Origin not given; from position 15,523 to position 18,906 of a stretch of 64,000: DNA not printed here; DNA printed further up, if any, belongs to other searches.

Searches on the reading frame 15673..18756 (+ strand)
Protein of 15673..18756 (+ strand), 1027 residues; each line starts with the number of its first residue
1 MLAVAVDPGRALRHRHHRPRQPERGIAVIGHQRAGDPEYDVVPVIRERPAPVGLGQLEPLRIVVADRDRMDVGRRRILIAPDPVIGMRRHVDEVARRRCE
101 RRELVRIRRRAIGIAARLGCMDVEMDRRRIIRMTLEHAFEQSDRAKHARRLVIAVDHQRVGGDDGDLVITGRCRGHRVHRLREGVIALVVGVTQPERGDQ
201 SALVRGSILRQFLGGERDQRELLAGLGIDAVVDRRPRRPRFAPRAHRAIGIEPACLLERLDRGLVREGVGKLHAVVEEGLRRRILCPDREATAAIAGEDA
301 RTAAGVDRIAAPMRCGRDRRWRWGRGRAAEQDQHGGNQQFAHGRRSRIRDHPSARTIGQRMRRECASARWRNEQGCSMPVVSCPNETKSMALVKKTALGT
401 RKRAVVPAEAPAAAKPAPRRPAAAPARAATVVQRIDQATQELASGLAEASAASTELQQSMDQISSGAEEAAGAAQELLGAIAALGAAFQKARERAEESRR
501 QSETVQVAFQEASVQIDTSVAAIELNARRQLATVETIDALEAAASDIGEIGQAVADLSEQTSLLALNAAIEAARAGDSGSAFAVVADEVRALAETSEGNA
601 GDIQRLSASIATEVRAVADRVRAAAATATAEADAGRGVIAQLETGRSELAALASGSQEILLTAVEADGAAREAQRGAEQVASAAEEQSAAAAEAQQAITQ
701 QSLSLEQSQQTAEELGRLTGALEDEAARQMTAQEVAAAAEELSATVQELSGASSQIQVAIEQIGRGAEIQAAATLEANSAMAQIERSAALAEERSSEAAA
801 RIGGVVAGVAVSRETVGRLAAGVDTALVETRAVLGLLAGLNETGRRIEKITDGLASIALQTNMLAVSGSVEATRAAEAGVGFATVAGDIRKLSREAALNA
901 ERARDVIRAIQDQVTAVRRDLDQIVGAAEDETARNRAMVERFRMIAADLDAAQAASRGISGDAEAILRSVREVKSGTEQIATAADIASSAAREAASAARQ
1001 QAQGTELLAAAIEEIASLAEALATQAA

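Call 73: search_protein_families(library=pfam, proteins=[window:15673-18756:+], max_evalue=0.00001)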
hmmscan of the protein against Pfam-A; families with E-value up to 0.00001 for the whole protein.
window:15673-18756:+ (1027 aa): 1 family
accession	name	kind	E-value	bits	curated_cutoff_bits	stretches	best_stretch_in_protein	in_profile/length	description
PF00015.26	MCPsignal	-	1.2e-34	120.1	34.6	2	533-683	21-164/172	Methyl-accepting chemotaxis protein (MCP) signalling domain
